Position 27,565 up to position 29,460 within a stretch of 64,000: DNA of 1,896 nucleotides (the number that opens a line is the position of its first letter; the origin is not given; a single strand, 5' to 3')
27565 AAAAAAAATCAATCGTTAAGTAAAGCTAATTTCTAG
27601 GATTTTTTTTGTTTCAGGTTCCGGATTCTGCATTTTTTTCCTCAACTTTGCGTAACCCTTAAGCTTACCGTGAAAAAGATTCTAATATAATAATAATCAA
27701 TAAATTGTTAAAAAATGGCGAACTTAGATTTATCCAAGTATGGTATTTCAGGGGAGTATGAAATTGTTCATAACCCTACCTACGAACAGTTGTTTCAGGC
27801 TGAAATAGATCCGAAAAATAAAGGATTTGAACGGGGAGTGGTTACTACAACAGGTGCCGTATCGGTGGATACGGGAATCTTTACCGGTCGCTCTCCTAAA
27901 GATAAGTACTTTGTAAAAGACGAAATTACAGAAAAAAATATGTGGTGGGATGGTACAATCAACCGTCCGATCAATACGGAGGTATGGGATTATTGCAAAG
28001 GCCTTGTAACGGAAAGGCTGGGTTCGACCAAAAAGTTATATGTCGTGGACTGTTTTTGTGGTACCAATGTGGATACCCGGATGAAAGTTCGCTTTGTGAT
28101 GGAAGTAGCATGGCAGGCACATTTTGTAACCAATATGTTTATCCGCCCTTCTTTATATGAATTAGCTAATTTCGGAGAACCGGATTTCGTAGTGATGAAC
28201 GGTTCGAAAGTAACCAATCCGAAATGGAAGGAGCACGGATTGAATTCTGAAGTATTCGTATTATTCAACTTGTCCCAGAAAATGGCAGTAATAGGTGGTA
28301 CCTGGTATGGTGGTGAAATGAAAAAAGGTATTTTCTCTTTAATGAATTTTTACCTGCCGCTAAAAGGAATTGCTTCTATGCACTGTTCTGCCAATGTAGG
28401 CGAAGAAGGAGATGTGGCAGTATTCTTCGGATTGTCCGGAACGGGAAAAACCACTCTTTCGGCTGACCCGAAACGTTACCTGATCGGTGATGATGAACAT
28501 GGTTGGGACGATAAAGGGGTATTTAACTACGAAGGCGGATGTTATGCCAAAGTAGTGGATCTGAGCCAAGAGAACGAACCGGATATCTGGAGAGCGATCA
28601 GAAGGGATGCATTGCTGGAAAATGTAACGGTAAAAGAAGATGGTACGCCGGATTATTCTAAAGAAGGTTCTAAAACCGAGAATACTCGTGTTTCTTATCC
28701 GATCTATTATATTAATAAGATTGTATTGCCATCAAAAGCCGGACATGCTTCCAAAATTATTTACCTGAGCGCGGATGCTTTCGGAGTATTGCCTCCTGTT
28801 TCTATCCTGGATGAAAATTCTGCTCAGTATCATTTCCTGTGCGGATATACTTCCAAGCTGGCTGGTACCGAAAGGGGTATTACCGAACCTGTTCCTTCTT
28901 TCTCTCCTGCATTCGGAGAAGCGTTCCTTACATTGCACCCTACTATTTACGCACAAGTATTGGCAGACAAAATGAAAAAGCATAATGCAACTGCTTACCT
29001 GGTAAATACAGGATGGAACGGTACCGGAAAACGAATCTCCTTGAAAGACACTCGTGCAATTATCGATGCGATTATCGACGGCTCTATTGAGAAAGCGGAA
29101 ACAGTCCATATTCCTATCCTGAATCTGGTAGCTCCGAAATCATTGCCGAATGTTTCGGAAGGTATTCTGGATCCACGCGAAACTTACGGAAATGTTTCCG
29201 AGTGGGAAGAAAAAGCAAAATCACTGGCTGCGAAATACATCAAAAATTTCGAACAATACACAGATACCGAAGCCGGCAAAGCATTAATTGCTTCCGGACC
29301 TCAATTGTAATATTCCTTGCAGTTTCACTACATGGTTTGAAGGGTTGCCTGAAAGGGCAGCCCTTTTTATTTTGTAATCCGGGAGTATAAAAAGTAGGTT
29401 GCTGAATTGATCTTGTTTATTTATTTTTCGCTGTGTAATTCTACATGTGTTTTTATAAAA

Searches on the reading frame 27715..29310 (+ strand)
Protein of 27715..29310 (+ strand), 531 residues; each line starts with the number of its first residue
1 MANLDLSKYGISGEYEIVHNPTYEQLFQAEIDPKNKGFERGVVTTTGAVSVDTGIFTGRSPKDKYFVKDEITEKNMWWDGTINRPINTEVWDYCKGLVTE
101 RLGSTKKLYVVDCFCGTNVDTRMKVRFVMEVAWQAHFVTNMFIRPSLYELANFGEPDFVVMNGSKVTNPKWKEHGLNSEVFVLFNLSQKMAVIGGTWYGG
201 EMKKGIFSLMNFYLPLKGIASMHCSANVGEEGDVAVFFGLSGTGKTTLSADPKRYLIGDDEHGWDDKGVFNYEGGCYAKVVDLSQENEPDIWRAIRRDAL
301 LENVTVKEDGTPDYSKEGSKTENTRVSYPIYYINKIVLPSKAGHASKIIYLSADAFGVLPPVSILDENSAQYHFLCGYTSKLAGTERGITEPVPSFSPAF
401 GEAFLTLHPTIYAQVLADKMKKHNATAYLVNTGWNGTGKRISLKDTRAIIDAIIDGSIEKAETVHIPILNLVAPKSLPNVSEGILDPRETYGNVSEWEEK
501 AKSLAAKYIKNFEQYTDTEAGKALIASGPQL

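Call 39: search_protein_families(library=pfam, proteins=[window:27715-29310:+], max_evalue=0.001)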
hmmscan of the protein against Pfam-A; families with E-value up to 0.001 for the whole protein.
window:27715-29310:+ (531 aa): 1 family
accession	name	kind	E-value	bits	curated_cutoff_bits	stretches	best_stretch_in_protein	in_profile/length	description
PF01293.25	PEPCK_ATP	-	3.2e-196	653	26.5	1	16-481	2-463/465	Phosphoenolpyruvate carboxykinase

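Call 53: find_related_loci(query=window:27715-29310:+, collection=genome_contigs, flank=1000)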
Query window:27715-29310:+ (531 aa) in genome_contigs; peptide patterns used: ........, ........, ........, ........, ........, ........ (x = any residue, [..] = any of these).
600 stretches matched a pattern (row limit reached: there are more); 598 encode a relative of the query (tblastn E <= 1e-3); the best 80 are kept; 80 distinct loci.
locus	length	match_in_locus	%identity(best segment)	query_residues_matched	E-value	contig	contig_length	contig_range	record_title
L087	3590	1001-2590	82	1-531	0e+0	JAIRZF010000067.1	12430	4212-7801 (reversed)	MAG: Dysgonamonadaceae bacterium isolate Gsp477_bin75 k119_3120345, whole genome shotgun sequence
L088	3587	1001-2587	80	1-531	0e+0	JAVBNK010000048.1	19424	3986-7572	MAG: Rikenellaceae bacterium isolate EPI_MAG_00078 c_000003890628, whole genome shotgun sequence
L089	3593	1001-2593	79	1-531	0e+0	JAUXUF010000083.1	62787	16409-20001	MAG: Bacteroidota bacterium isolate C13_metabat.bin.67 C13_k141_309386, whole genome shotgun sequence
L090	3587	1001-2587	80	1-531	0e+0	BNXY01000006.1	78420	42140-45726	Bacteroidia bacterium PG1894_26 DNA, sequence006, whole genome shotgun sequence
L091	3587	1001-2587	78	1-531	0e+0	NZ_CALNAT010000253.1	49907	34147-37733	MAG: uncultured Proteiniphilum sp. isolate SRR1561995_bin.117_CONCOCT_v1.1_MAG ERZ724027.494, whole genome shotgun seque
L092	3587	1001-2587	77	1-531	0e+0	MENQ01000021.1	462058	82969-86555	MAG: Bacteroidetes bacterium GWC2_46_850 gwc2_scaffold_4, whole genome shotgun sequence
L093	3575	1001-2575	76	5-531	0e+0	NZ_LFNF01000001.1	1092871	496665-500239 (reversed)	Chryseobacterium sp. BLS98 contig01, whole genome shotgun sequence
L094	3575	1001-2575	76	5-531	0e+0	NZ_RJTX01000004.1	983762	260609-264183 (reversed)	Chryseobacterium daecheongense strain DSM 15235 H4373_contig_3_consensus, whole genome shotgun sequence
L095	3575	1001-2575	76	5-531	0e+0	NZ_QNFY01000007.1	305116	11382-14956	Chryseobacterium lathyri strain KCTC 22544 CONTIG_07, whole genome shotgun sequence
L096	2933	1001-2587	76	1-531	0e+0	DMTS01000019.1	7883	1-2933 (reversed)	MAG TPA_asm: Candidatus Delongbacteria bacterium isolate UBA12480 contig_88786, whole genome shotgun sequence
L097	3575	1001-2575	75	5-531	0e+0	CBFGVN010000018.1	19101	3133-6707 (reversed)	MAG TPA_asm: uncultured Chryseobacterium sp. isolate SRR28857638_concoct_47 genome assembly, contig: ERZ27320649.368, wh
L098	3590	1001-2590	75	1-531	0e+0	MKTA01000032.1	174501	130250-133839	MAG: Bacteroidetes bacterium 41-46 SCNpilot_bf_inoc_scaffold_74, whole genome shotgun sequence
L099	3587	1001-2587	76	1-531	0e+0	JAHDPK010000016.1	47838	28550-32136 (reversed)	MAG: Bacteroidales bacterium isolate SM1-B10.1 k141_42145, whole genome shotgun sequence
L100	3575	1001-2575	75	5-531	0e+0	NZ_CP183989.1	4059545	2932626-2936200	Chryseobacterium sp. S-02 chromosome, complete genome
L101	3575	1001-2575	75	6-531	0e+0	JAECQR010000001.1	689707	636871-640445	MAG: Flavobacteriia bacterium isolate AER1_3 diesel_EC_AER1_1_length_689707_cov_18_751069, whole genome shotgun sequence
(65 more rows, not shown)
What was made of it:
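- Tried and rejected: The best PEPCK match is 82%, to a Dysgonamonadaceae MAG (call 53).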
